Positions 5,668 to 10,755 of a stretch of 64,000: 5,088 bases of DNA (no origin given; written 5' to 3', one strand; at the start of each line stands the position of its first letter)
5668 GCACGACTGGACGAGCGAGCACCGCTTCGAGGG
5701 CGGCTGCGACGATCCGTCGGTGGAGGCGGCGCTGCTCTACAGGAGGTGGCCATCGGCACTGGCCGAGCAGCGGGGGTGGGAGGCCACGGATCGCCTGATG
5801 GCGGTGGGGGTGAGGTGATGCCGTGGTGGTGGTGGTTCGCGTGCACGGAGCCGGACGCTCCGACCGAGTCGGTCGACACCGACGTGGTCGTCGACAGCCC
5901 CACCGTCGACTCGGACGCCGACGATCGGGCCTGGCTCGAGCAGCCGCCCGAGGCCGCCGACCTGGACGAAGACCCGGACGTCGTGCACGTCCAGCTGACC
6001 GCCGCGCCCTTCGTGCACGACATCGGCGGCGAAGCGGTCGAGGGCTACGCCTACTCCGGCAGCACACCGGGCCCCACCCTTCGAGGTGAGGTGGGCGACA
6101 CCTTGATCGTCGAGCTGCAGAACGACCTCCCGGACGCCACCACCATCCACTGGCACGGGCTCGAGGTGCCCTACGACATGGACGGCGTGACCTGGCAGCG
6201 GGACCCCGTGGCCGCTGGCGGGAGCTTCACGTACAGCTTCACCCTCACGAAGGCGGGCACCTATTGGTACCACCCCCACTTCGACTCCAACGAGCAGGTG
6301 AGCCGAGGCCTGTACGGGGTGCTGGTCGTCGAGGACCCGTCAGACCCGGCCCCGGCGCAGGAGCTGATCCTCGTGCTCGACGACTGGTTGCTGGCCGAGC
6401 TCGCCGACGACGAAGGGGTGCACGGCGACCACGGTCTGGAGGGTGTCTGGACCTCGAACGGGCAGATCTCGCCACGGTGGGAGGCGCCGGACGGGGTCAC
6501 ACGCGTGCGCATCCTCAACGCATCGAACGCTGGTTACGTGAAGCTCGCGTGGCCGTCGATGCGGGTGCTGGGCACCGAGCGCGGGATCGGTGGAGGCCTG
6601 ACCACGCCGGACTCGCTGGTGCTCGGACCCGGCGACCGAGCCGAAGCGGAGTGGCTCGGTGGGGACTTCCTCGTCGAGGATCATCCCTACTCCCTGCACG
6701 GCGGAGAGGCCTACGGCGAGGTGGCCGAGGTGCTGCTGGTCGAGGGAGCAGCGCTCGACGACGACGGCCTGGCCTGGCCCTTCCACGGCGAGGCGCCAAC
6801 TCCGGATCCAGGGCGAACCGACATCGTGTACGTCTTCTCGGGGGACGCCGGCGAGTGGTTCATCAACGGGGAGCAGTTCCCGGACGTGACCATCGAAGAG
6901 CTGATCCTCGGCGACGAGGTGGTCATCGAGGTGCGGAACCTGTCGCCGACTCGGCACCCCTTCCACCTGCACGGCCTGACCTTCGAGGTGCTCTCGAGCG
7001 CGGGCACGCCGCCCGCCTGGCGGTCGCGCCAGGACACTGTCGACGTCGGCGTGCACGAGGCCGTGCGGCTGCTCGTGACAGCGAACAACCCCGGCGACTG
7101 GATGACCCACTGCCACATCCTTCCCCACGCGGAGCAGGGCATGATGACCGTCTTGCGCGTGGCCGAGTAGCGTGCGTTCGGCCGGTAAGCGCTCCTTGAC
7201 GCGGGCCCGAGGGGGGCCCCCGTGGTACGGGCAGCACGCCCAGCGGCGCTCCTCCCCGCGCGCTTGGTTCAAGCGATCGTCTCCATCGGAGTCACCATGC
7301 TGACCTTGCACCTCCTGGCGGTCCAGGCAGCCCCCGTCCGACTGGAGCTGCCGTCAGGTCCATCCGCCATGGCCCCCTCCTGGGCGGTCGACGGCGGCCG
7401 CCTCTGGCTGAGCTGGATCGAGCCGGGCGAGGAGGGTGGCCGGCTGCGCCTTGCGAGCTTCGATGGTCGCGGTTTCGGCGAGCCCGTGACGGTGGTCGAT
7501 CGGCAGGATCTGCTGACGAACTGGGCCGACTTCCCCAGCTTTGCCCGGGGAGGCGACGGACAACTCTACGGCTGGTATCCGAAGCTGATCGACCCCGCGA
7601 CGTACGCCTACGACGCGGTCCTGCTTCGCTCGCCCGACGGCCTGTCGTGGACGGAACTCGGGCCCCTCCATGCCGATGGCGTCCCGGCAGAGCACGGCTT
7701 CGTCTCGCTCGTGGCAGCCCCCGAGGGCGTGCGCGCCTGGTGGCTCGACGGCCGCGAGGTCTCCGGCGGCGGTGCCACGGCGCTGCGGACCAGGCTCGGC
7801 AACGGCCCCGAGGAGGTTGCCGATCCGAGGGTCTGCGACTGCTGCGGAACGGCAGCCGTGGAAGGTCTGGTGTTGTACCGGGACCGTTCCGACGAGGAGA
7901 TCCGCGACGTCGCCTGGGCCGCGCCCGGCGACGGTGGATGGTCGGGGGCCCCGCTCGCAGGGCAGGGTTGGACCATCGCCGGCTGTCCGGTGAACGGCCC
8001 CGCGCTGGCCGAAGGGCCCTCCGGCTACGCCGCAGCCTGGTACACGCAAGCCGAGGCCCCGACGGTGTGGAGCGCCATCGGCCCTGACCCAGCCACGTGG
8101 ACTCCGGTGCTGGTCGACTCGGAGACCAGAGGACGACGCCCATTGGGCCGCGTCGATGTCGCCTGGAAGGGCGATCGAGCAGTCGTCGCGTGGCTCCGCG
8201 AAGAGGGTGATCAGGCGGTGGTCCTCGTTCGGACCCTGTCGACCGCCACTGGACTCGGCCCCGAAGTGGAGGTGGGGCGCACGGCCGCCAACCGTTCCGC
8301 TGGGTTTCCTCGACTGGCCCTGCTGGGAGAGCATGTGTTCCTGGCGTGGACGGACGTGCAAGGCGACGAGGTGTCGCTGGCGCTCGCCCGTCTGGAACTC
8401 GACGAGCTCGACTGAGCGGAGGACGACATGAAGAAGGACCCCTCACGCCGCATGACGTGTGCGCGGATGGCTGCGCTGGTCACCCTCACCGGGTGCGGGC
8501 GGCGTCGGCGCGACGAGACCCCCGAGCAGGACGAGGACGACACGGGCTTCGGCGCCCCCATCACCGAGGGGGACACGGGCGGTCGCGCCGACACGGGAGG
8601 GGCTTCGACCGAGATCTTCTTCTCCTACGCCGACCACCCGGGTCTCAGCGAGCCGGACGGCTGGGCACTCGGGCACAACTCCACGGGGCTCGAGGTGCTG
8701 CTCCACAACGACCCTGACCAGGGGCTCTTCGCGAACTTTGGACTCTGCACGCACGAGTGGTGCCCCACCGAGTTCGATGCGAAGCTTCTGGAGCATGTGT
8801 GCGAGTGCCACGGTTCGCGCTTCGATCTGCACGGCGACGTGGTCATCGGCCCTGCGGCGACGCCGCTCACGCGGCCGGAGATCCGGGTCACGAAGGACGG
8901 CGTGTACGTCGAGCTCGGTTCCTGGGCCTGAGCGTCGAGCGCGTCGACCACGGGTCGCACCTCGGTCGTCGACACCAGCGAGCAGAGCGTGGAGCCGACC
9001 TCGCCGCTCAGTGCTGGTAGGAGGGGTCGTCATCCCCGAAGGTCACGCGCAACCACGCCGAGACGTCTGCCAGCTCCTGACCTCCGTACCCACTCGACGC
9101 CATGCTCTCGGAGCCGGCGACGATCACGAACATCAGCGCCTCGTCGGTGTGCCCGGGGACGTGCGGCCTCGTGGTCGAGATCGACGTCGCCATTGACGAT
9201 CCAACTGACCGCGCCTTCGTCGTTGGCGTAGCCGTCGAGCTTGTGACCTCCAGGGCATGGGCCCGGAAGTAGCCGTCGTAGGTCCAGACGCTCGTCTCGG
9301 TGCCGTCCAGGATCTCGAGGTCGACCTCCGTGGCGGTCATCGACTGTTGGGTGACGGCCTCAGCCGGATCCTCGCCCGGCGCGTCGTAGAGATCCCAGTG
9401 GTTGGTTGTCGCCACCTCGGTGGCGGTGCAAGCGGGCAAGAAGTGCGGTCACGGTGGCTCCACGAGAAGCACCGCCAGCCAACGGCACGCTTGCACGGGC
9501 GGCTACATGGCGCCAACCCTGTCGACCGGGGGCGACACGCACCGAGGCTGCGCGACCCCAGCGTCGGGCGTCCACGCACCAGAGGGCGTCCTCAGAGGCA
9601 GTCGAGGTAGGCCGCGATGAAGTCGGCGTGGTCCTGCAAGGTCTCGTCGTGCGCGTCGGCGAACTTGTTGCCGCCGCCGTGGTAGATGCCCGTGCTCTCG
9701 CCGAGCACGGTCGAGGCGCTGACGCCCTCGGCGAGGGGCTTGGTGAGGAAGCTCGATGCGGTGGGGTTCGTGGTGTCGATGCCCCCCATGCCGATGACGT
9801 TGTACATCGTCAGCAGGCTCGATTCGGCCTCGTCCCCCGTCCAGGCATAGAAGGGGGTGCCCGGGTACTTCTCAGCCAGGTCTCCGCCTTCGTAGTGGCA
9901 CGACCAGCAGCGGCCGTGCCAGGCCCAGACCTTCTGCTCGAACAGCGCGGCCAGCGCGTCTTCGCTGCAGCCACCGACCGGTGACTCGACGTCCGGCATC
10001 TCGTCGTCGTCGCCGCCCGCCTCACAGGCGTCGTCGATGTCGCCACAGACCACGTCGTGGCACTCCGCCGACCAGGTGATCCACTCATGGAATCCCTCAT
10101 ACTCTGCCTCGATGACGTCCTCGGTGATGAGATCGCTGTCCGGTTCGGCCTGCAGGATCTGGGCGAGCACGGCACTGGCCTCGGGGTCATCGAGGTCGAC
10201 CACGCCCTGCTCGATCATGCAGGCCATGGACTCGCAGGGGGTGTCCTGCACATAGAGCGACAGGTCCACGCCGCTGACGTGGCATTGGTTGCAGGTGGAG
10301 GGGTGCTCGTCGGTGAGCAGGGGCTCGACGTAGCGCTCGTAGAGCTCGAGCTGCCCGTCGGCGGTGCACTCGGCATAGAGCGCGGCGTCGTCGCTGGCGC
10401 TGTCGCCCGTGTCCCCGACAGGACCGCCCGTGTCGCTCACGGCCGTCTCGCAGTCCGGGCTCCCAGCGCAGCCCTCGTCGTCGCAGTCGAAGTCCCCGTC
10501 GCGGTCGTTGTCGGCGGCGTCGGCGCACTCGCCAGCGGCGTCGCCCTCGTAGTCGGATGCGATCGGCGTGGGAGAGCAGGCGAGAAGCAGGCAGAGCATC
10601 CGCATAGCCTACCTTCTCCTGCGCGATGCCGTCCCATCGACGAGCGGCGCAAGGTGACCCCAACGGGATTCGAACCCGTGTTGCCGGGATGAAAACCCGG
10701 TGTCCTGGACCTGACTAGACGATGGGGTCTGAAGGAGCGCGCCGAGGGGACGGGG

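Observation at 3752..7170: Pentaheme cytochrome translationally coupled to a multicopper oxidase, both putative lipoproteins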

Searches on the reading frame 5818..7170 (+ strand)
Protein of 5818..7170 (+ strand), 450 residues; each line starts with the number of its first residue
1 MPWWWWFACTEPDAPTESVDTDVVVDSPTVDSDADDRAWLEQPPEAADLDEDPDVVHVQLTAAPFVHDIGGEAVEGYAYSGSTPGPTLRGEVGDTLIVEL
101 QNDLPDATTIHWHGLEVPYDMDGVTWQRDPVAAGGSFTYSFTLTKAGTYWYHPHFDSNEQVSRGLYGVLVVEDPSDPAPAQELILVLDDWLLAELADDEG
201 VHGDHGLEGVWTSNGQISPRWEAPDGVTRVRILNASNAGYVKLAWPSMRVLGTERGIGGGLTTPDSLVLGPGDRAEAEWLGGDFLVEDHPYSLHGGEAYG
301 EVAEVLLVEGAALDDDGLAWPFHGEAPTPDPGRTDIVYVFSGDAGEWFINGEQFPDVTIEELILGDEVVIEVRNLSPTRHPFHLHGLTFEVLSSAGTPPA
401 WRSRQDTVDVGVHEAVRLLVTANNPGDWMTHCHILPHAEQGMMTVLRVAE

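Call 7: search_protein_families(library=pfam, proteins=[window:5818-7170:+], max_evalue=0.01)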
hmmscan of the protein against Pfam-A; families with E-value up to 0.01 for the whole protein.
window:5818-7170:+ (450 aa): 2 families
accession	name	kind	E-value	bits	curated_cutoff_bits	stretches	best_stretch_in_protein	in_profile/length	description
PF07732.21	Cu-oxidase_3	-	3.5e-34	117.8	21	1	72-175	13-118/119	Multicopper oxidase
PF07731.20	Cu-oxidase_2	-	2.7e-33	115.1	20.4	2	338-449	11-134/137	Multicopper oxidase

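Call 9: search_protein_families(library=ncbifam, proteins=[window:5818-7170:+], max_evalue=0.1)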
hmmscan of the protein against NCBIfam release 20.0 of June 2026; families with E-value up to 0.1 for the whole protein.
window:5818-7170:+ (450 aa): 10 families
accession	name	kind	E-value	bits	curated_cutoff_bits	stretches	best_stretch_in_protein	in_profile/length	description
TIGR01480.1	copper_res_A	subfamily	5.6e-44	150.6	478.95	2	58-191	48-182/593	copper resistance system multicopper oxidase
NF008205.1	PRK10965.1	equivalog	4.2e-41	141.4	525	2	58-264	48-268/529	multicopper oxidase CueO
TIGR03388.1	ascorbase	equivalog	2.9e-25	88.9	614.8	2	80-191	26-143/542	L-ascorbate oxidase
TIGR03389.1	laccase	equivalog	3.2e-21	75.7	558.9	2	80-194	28-148/539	laccase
TIGR03390.1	ascorbOXfungal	equivalog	2.6e-16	59.2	445.35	2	79-203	32-159/538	L-ascorbate oxidase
NF008135.0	PRK10883.1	equivalog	7.5e-11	41.2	581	1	73-276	64-280/471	cell division protein FtsP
TIGR02376.1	Cu_nitrite_red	equivalog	3.9e-08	33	296.3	1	50-174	22-146/326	copper-containing nitrite reductase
NF045554.1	AmiPhnlOxPhsA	equivalog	5.7e-08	31.8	950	2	84-237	91-268/581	O-aminophenol oxidase PhsA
TIGR03095.1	rusti_cyanin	equivalog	0.025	14.8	146.7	0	130-171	105-147/148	rusticyanin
TIGR03094.1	sulfo_cyanin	equivalog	0.038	13.4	168.4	0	414-448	150-184/195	sulfocyanin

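Call 11: search_solved_structures(query=window:5818-7170:+, max_evalue=0.001)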
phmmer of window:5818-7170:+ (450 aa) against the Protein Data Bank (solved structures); distinct sequences matched with E-value up to 0.001: 218 (the best 60 are shown).
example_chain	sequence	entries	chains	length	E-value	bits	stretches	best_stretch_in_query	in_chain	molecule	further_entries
9cpm_A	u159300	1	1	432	1.4e-50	175.6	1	55-448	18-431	Laccase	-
6vox_A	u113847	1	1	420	3.6e-48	167.7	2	59-241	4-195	Copper oxidase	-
2xu9_A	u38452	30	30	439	5e-48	167.3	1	55-448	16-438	LACCASE | LACCASE-LIKE PROTEIN | THERMUS THERMOPHILUS MULTICOPPER OXIDASE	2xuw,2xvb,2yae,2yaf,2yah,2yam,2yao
6w2k_A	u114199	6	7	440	5e-48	167.3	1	55-448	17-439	Laccase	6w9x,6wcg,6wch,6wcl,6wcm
6wcn_A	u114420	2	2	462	5.3e-48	167.2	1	54-448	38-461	Laccase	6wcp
6vow_A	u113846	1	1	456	1.2e-47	166.1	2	58-247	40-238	multicopper oxidase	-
4f7k_A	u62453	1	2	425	9.5e-43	149.8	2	70-194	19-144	Laccase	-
3zx1_A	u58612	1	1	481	1.7e-39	139.1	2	55-277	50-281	OXIDOREDUCTASE, PUTATIVE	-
8z59_A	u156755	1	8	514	9.3e-35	123.5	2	78-257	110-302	Bilirubin oxidase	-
4hak_A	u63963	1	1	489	5e-30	107.9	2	57-264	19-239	Blue copper oxidase CueO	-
2yxv_A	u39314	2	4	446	8.4e-30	107.1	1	57-445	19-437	Blue copper oxidase cueO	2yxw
6im8_A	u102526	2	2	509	1.8e-29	106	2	57-264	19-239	Blue copper oxidase CueO,PM2 peptide,Blue copper oxidase CueO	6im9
6im7_A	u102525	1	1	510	1.8e-29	106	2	57-264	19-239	Blue copper oxidase CueO,12.1 peptide,Blue copper oxidase CueO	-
3nsf_A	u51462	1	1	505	1.8e-29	106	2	57-264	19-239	Blue copper oxidase cueO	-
1pf3_A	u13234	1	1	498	1.9e-29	105.9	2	57-264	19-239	Blue copper oxidase cueO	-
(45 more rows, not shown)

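Call 50: find_homologous_proteins(query=window:5818-7170:+)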
Query window:5818-7170:+ (450 aa): 5216 proteins with E <= 0.001 among 8000 candidates; the best 120 are listed.
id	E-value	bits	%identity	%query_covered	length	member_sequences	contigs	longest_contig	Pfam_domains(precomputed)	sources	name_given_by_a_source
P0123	0.0e+0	1048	100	100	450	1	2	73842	PF07731.21,PF07732.22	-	-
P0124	2.5e-224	764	74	100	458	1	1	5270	PF07731.21,PF00394.29,PF07732.22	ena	-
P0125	4.0e-150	519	53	100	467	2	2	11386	PF07731.21,PF07732.22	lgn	-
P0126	5.5e-145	502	56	91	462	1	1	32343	PF07731.21,PF07732.22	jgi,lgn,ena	-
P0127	5.7e-145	502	55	98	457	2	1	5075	PF07731.21,PF07732.22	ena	-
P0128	1.1e-143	498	54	98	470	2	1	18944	PF07731.21,PF07732.22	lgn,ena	-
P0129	1.2e-142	494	57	91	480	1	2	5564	PF07731.21,PF07732.22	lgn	-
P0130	1.4e-142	494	57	93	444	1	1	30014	PF07731.21,PF07732.22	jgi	-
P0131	1.7e-142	494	54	98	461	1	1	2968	PF07731.21,PF07732.22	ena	-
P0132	3.8e-142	493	56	92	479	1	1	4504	PF07731.21,PF07732.22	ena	-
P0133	4.9e-142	492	54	98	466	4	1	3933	PF07731.21,PF07732.22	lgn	-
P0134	8.2e-142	492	52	99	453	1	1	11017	PF07731.21,PF07732.22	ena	-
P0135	1.0e-141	491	53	98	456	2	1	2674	PF07731.21,PF07732.22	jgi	jgi:FtsP/CotA-like multicopper oxidase with cupredoxin domain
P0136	3.4e-141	489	56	90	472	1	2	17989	PF07731.21,PF07732.22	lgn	-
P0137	6.7e-141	489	52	99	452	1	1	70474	PF07731.21,PF00394.29,PF07732.22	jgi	jgi:FtsP/CotA-like multicopper oxidase with cupredoxin domain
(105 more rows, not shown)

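Call 68: search_solved_structures(query=window:5818-7170:+, max_evalue=1e-45, show_alignments=3)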
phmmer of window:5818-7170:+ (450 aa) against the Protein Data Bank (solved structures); distinct sequences matched with E-value up to 1e-45: 6.
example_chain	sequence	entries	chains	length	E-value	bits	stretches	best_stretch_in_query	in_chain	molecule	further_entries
9cpm_A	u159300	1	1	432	1.4e-50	175.6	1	55-448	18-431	Laccase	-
6vox_A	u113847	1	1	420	3.6e-48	167.7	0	59-241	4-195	Copper oxidase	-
2xu9_A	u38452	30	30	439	5e-48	167.3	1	55-448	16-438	LACCASE | LACCASE-LIKE PROTEIN | THERMUS THERMOPHILUS MULTICOPPER OXIDASE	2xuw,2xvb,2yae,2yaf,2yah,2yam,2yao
6w2k_A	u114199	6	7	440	5e-48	167.3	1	55-448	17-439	Laccase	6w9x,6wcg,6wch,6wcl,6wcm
6wcn_A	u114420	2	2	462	5.3e-48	167.2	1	54-448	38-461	Laccase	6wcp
6vow_A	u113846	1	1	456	1.2e-47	166.1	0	58-247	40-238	multicopper oxidase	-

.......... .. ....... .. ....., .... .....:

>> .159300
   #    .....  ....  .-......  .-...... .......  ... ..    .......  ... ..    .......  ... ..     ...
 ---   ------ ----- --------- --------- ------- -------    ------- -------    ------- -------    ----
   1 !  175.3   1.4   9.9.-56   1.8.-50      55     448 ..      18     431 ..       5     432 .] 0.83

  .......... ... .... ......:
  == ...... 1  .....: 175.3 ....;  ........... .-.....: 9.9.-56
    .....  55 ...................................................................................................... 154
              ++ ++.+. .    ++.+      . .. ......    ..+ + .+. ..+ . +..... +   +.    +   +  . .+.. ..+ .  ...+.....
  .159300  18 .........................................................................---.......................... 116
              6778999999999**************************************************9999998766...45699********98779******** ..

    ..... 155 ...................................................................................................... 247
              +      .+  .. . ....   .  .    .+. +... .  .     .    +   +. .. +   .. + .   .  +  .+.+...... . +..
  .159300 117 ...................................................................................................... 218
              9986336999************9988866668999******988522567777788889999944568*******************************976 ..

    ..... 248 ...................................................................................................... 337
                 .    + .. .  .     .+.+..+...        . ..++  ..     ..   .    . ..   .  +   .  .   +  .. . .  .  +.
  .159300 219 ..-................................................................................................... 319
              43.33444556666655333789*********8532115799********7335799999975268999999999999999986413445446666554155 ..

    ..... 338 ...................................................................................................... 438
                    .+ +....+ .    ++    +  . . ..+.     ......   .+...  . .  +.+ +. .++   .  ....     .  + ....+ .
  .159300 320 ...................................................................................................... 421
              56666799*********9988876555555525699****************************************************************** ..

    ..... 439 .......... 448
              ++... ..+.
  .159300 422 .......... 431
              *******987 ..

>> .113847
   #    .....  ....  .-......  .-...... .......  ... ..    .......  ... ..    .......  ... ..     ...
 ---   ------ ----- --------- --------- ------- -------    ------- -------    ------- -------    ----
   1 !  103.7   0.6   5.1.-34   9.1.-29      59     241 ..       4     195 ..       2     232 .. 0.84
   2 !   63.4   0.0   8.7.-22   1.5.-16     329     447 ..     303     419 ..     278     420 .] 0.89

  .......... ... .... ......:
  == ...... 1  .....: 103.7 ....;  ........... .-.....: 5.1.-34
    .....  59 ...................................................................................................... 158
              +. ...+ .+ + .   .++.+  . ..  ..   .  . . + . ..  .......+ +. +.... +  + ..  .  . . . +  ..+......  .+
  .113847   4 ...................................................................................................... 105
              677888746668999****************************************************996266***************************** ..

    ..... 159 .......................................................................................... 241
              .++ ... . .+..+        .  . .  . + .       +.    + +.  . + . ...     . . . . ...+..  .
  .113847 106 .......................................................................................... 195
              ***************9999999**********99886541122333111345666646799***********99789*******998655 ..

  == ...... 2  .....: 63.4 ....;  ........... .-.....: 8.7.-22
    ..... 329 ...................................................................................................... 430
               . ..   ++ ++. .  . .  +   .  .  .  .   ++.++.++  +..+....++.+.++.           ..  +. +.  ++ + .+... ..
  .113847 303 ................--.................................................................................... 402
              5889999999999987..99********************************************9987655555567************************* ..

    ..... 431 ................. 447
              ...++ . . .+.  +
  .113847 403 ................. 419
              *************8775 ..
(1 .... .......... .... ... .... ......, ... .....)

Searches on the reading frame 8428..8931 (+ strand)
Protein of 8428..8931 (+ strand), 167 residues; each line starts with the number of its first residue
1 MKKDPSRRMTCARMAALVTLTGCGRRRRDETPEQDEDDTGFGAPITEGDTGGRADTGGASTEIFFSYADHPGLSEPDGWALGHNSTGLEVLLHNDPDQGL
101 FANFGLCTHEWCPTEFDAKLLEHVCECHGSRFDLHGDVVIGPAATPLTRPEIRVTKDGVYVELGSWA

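Call 7: search_protein_families(library=pfam, proteins=[window:8428-8931:+], max_evalue=0.01)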
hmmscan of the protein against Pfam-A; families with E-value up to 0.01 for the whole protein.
window:8428-8931:+ (167 aa): 1 family
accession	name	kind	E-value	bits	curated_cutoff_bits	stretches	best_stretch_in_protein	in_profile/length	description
PF00355.32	Rieske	-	7.5e-07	29.4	20.3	1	86-147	22-84/88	Rieske [2Fe-2S] domain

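Call 9: search_protein_families(library=ncbifam, proteins=[window:8428-8931:+], max_evalue=0.1)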
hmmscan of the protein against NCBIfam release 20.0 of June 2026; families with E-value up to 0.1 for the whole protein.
window:8428-8931:+ (167 aa): 7 families
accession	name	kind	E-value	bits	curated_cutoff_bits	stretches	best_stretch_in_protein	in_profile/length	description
NF010001.0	PRK13474.1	subfamily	3.1e-10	39.7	154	1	105-162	102-162/178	cytochrome b6-f complex iron-sulfur subunit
NF045928.1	Cytb6fFeSPetC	equivalog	9.9e-10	38.1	250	1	106-166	107-166/179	cytochrome b6-f complex iron-sulfur subunit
TIGR01416.1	Rieske_proteo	equivalog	1.4e-08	34.9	97.4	1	101-157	110-170/176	ubiquinol-cytochrome c reductase iron-sulfur subunit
NF050121.1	bc1_QcrA_actin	exception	1.8e-08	34.3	275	1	99-161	239-304/319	cytochrome bc1 complex Rieske iron-sulfur subunit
TIGR02694.1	arsenite_ox_S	equivalog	5.7e-06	26.3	95.65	1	96-158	47-111/129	arsenate reductase (azurin) small subunit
NF041174.1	SDX_Thmprot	equivalog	0.00091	19.4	170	1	92-144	28-81/109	sulredoxin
TIGR02377.1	MocE_fam_FeS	subfamily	0.016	15.2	136.15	1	86-162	22-100/101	MocE family 2Fe-2S type ferredoxin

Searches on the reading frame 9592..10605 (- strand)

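Call 7: search_protein_families(library=pfam, proteins=[window:9592-10605:-], max_evalue=0.01)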
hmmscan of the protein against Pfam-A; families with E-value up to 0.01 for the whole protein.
window:9592-10605:- (337 aa): 0 families

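Call 9: search_protein_families(library=ncbifam, proteins=[window:9592-10605:-], max_evalue=0.1)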
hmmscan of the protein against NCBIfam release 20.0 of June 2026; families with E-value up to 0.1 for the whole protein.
window:9592-10605:- (337 aa): 1 family
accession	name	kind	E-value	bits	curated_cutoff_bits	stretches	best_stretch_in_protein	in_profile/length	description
NF033662.1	acid_disulf_rpt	repeat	0.0035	17.1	41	1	26-52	6-32/32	acidic double-disulfide repeat-containing protein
